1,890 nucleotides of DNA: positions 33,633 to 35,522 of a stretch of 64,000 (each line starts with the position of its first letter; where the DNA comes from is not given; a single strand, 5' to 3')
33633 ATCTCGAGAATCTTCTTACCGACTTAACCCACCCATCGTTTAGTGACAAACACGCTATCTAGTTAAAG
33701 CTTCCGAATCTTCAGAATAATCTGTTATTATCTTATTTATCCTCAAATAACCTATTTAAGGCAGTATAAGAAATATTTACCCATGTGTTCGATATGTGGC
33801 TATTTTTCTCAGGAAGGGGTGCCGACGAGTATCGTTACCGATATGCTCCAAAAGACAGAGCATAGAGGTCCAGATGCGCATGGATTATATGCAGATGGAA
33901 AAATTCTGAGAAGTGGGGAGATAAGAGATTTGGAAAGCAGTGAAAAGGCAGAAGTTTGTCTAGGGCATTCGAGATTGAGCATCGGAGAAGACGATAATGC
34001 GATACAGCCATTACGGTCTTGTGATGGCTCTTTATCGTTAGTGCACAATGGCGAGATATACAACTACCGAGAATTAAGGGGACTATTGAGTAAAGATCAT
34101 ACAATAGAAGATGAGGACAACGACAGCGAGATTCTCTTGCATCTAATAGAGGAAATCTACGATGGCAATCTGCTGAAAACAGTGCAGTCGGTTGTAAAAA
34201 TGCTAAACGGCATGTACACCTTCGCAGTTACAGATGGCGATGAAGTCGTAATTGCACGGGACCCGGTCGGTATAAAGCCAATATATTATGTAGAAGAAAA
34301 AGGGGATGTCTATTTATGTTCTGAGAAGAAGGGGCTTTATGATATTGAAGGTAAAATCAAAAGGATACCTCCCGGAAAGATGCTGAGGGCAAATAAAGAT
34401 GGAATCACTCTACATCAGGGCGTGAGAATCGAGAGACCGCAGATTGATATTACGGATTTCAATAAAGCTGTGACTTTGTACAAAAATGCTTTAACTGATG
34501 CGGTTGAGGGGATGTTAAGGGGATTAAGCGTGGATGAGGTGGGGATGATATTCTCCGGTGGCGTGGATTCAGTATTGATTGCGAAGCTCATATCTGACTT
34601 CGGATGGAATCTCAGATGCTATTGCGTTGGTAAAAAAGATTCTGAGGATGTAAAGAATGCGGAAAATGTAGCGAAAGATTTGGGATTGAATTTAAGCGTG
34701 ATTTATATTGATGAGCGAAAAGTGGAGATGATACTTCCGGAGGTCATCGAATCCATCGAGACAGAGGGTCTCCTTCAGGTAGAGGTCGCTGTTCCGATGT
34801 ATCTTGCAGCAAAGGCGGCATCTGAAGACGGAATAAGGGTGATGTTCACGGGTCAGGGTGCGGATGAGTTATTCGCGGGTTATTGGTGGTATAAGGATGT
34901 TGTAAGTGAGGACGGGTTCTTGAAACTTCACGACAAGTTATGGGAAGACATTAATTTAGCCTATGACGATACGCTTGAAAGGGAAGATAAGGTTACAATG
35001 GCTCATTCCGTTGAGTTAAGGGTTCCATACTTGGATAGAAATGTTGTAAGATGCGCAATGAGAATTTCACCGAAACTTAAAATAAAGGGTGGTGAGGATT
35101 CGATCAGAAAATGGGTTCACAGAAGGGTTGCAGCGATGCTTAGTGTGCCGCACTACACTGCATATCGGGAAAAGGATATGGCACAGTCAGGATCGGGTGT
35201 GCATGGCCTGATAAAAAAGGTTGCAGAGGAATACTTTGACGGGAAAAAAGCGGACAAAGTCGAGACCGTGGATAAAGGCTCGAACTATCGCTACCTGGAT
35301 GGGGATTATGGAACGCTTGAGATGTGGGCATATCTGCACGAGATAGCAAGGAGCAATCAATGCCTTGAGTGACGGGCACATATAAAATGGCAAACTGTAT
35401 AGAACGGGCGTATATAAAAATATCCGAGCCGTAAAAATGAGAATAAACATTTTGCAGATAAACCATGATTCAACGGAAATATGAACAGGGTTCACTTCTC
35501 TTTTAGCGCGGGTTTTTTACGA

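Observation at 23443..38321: Compatible-solute supercluster: mannosylglycerate genes, duplicated GH38 mannosidases, ectABC and an AsnB-type amidotransferase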

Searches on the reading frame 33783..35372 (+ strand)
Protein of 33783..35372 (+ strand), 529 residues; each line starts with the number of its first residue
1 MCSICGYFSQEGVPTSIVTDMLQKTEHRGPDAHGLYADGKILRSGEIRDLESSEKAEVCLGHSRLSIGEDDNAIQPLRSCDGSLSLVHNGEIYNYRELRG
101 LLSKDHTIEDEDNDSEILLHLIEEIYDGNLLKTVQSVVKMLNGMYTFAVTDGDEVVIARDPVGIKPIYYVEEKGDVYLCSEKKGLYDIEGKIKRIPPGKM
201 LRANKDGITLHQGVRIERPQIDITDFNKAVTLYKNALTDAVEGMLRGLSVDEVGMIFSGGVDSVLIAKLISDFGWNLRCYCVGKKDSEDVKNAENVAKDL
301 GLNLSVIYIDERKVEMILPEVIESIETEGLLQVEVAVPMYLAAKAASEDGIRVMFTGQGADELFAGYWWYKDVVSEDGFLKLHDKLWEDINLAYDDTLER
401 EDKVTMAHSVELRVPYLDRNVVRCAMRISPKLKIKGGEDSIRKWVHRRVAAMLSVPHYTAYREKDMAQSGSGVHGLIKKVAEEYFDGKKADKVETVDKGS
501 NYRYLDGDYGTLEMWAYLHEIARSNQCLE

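Call 4: search_protein_families(library=pfam, proteins=[window:33783-35372:+])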
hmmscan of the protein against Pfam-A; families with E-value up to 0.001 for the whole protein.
window:33783-35372:+ (529 aa): 4 families
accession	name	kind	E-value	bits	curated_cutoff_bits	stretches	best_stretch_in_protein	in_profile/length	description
PF00733.27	Asn_synthase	-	9.2e-52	177.3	21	2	234-376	3-144/354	Asparagine synthase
PF13537.11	GATase_7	-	2.9e-29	102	25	1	62-185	1-121/123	Glutamine amidotransferase domain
PF13522.11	GATase_6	-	1.1e-23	84.2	27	1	55-181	9-130/130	Glutamine amidotransferase domain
PF24167.1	DUF7411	-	2.2e-06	27.8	28.7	1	252-323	2-72/194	Family of unknown function (DUF7411)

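Call 16: search_protein_families(library=ncbifam, proteins=[window:33783-35372:+])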
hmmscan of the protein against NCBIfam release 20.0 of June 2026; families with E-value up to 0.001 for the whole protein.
window:33783-35372:+ (529 aa): 12 families
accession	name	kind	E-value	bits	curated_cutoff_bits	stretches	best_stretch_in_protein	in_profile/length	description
TIGR01536.1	asn_synth_AEB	equivalog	9.5e-98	328.4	267.1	2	2-376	1-380/517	asparagine synthase (glutamine-hydrolyzing)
NF006949.0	PRK09431.1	equivalog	7e-90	302.1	499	1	1-493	1-481/554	asparagine synthase B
TIGR03104.1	trio_amidotrans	equivalog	4e-55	187.2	570.1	3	1-185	1-165/589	N-acetylglutaminylglutamine amidotransferase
TIGR03108.1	eps_aminotran_1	hypoth_equivalog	2.3e-40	138.9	816.9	3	1-192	1-173/628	XrtA/PEP-CTERM system amidotransferase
TIGR01134.1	purF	equivalog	9e-27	94.5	350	1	2-209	1-223/432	amidophosphoribosyltransferase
NF001484.0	PRK00331.1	subfamily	6.5e-23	80.9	381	1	1-216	1-231/601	isomerizing glutamine--fructose-6-phosphate transaminase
NF033535.1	lass_lactam_cya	exception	1.7e-20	73.1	525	2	1-188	1-168/668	lasso peptide isopeptide bond-forming cyclase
TIGR01135.1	glmS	equivalog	1.7e-19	69.8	418.05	1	2-218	1-232/607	glutamine--fructose-6-phosphate transaminase (isomerizing)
NF033561.1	macrolact_Ik_Al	subfamily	6.8e-08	31.6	300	0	191-313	157-280/561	albusnodin/ikarugamycin family macrolactam cyclase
NF011155.0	PRK14561.1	equivalog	1.5e-05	24.8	207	1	252-324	2-73/195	hypothetical protein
NF010587.0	PRK13980.1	equivalog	1.9e-05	24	255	1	229-367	10-149/267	NAD+ synthase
TIGR03442.1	TIGR03442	equivalog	0.00085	18.7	218.65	0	72-211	101-249/251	ergothioneine biosynthesis protein EgtC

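Call 44: find_homologous_proteins(query=window:33783-35372:+, max_evalue=1e-30)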
Query window:33783-35372:+ (529 aa): 1719 proteins with E <= 1e-30 among 8000 candidates; the best 120 are listed.
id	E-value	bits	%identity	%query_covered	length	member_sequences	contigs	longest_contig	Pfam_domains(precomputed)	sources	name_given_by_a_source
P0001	0.0e+0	1199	100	100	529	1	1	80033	PF00733.28,PF24167.2,PF13522.12,PF13537.12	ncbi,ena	-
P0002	0.0e+0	1067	89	100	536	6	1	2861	PF00733.28,PF24167.2,PF13522.12,PF13537.12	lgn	-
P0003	0.0e+0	1044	87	100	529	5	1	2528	PF00733.28,PF24167.2,PF13522.12,PF13537.12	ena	-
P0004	0.0e+0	1043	87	100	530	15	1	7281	PF00733.28,PF24167.2,PF13522.12,PF13537.12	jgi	-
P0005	0.0e+0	1030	86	100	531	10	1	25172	PF00733.28,PF24167.2,PF13522.12,PF13537.12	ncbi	-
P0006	0.0e+0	1029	86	100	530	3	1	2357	PF00733.28,PF24167.2,PF13522.12,PF13537.12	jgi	-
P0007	0.0e+0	1013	84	99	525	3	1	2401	PF00733.28,PF24167.2,PF13522.12,PF13537.12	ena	-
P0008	2.2e-297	1005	84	100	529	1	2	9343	PF00733.28,PF24167.2,PF13522.12,PF13537.12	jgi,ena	-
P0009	1.1e-296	1003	84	99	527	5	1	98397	PF00733.28,PF24167.2,PF13522.12,PF13537.12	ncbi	ncbi:MAG: asparagine synthetase B [Halobacteriota archaeon]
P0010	7.4e-296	1000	84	99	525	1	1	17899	PF00733.28,PF24167.2,PF13522.12,PF13537.12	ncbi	-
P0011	4.9e-295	997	83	100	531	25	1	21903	PF00733.28,PF24167.2,PF13522.12,PF13537.12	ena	-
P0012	2.0e-293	992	83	100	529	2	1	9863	PF00733.28,PF24167.2,PF13522.12,PF13537.12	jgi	jgi:asparagine synthase (glutamine-hydrolysing)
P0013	4.5e-293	991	83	100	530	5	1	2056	PF00733.28,PF24167.2,PF13522.12,PF13537.12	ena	-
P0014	5.9e-293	990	82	100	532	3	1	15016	PF00733.28,PF24167.2,PF13522.12,PF13537.12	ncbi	ncbi:MAG: asparagine synthetase B [Halobacteriota archaeon]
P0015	7.8e-293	990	82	100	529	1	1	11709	PF00733.28,PF24167.2,PF13522.12,PF13537.12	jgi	jgi:asparagine synthase (glutamine-hydrolysing)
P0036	4.7e-268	908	75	99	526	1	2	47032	PF00733.28,PF24167.2,PF13522.12,PF13537.12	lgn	-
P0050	4.1e-221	753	64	99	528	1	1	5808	PF00733.28,PF24167.2,PF13522.12,PF13537.12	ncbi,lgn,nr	ncbi:MAG: asparagine synthetase B [Methanosarcinales archaeon]|nr:asparagine synthetase B [Methanosa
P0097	3.8e-177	608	53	99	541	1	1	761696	PF00733.28,PF13522.12,PF13537.12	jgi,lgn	-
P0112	1.7e-176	606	53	98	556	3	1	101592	PF00733.28,PF24167.2,PF13522.12,PF13537.12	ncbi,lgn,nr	ncbi:MAG: asparagine synthase (glutamine-hydrolyzing) [Deltaproteobacteria bacterium]|nr:asparagine 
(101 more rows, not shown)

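Call 45: find_encoding_contigs(protein=P0009, flank=10000, max_places=3)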
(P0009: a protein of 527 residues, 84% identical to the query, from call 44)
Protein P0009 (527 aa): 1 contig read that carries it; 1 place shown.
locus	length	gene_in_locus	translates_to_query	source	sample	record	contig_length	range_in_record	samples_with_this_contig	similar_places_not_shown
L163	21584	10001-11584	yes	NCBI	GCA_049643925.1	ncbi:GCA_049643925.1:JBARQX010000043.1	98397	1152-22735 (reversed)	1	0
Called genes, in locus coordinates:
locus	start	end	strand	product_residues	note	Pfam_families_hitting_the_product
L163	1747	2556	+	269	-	PF05116:S6PP (faint), PF08282:Hydrolase_3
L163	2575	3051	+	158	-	-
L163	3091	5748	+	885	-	PF01074:Glyco_hydro_38N, PF09261:Alpha-mann_mid, PF07748:Glyco_hydro_38C, PF17677:Glyco_hydro38C2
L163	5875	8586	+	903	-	PF01074:Glyco_hydro_38N, PF09261:Alpha-mann_mid, PF07748:Glyco_hydro_38C, PF17677:Glyco_hydro38C2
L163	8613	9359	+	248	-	PF00795:CN_hydrolase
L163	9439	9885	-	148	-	PF13404:HTH_AsnC-type, PF13412:HTH_24, PF01037:AsnC_trans_reg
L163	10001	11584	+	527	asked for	PF13522:GATase_6, PF13537:GATase_7, PF00733:Asn_synthase, PF24167:DUF7411, PF00733:Asn_synthase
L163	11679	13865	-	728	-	PF00009:GTP_EFTU, PF22042:EF-G_D2, PF03144:GTP_EFTU_D2, PF14492:EFG_III, PF03764:EFG_IV, PF00679:EFG_C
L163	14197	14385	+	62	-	PF10049:DUF2283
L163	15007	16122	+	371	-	-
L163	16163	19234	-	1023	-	PF02384:N6_Mtase, PF07669:Eco57I (weak), PF18135:Type_ISP_C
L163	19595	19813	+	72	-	PF00881:Nitroreductase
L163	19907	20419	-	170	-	PF11848:DUF3368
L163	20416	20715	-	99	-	PF03683:UPF0175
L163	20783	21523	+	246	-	PF00881:Nitroreductase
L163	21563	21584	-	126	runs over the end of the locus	PF02629:CoA_binding (weak), PF13380:CoA_binding_2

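Call 46: find_encoding_contigs(protein=P0036, flank=10000, max_places=3)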
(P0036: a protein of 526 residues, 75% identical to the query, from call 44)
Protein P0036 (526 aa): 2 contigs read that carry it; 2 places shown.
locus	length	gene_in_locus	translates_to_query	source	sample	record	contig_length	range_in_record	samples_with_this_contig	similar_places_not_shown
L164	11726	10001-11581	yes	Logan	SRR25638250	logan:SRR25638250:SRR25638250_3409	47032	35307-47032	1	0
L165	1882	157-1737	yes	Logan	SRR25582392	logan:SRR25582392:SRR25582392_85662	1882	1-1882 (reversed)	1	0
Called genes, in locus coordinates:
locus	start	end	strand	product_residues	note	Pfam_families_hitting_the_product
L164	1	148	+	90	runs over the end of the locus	PF01868:RNase_P-MRP_p29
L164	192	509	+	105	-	PF00366:Ribosomal_S17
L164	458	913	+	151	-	PF00238:Ribosomal_L14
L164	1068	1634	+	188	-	PF01871:AMMECR1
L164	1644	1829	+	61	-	PF00037:Fer4, PF12797:Fer4_2 (faint), PF13237:Fer4_10, PF14697:Fer4_21, PF12838:Fer4_7, PF13187:Fer4_9 (weak), PF00037:Fer4 (weak), PF12837:Fer4_6 (weak), +5 more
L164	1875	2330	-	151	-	PF00583:Acetyltransf_1, PF13673:Acetyltransf_10, PF13508:Acetyltransf_7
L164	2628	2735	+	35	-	-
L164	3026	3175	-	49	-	-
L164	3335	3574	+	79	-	PF04010:DUF357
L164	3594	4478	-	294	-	PF06550:SPP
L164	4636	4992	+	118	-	-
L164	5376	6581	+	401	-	PF01545:Cation_efflux, PF02579:Nitro_FeMo-Co (faint), PF16916:ZT_dimer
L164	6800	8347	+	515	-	PF00171:Aldedh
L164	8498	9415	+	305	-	PF00795:CN_hydrolase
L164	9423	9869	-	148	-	PF13404:HTH_AsnC-type, PF13412:HTH_24, PF01037:AsnC_trans_reg (weak)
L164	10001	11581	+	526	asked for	PF13522:GATase_6, PF13537:GATase_7, PF00733:Asn_synthase, PF24167:DUF7411, PF00733:Asn_synthase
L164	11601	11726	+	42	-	?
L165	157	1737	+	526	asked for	PF13522:GATase_6, PF13537:GATase_7, PF00733:Asn_synthase, PF24167:DUF7411, PF00733:Asn_synthase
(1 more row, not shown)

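Call 47: find_encoding_contigs(protein=P0112, flank=8000, max_places=2)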
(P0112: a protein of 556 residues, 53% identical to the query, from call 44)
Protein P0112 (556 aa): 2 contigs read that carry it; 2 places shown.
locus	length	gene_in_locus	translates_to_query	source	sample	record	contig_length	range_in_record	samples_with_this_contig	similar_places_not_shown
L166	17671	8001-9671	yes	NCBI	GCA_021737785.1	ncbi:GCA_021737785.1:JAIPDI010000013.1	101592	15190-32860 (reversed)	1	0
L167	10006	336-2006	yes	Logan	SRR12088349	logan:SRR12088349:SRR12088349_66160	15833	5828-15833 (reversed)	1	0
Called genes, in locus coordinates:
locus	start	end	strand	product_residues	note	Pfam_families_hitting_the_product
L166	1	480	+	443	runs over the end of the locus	PF01266:DAO, PF07992:Pyr_redox_2 (faint)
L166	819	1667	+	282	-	PF23023:Anti-Pycsar_Apyc1 (faint), PF12706:Lactamase_B_2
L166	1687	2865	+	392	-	PF06253:MTTB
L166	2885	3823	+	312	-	PF00795:CN_hydrolase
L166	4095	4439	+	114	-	-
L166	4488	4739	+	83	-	-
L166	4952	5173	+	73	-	PF00313:CSD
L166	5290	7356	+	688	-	PF01476:LysM, PF23473:LysM3_LYK4_5 (faint), PF23577:LysM_RLK (faint), PF01476:LysM, PF01520:Amidase_3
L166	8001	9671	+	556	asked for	PF13522:GATase_6, PF13537:GATase_7, PF00733:Asn_synthase, PF24167:DUF7411 (weak), PF00733:Asn_synthase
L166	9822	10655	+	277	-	PF00795:CN_hydrolase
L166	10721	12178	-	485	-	-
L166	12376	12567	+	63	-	PF14312:FG-GAP_2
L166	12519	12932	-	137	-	-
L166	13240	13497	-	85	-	-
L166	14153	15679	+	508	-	PF02661:Fic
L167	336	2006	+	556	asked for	PF13522:GATase_6, PF13537:GATase_7, PF00733:Asn_synthase, PF24167:DUF7411 (weak), PF00733:Asn_synthase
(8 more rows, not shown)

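Call 48: find_encoding_contigs(protein=P0097, flank=8000, max_places=2)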
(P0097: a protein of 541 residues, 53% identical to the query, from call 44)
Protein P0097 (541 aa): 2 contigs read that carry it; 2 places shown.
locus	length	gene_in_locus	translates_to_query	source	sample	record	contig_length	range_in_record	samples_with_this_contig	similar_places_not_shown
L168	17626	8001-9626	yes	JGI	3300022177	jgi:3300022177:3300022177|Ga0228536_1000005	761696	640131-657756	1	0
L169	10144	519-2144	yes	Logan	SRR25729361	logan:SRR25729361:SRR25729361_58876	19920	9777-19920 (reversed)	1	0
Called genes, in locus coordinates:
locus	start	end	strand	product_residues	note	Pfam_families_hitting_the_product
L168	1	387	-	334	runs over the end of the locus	PF00072:Response_reg, PF00990:GGDEF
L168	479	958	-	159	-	PF02577:BFN_dom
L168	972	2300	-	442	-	PF00919:UPF0004, PF04055:Radical_SAM, PF01938:TRAM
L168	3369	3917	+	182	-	PF01558:POR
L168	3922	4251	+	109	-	PF12800:Fer4_4 (faint), PF13534:Fer4_17 (faint), PF13187:Fer4_9 (faint), PF00037:Fer4 (weak), PF13237:Fer4_10 (weak), PF14697:Fer4_21, PF12838:Fer4_7, PF00037:Fer4 (weak), +4 more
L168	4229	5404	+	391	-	PF01855:POR_N, PF02780:Transketolase_C (weak), PF17147:PFOR_II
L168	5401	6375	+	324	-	PF02775:TPP_enzyme_C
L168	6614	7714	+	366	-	PF02350:Epimerase_2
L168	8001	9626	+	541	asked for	PF13522:GATase_6, PF13537:GATase_7, PF00733:Asn_synthase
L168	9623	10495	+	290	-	PF00795:CN_hydrolase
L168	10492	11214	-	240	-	-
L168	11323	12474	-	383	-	-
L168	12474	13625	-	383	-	PF13489:Methyltransf_23, PF08241:Methyltransf_11 (faint), PF08242:Methyltransf_12 (weak)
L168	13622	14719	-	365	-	PF04055:Radical_SAM, PF13186:SPASM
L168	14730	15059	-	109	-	PF00085:Thioredoxin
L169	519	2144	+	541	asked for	PF13522:GATase_6, PF13537:GATase_7, PF00733:Asn_synthase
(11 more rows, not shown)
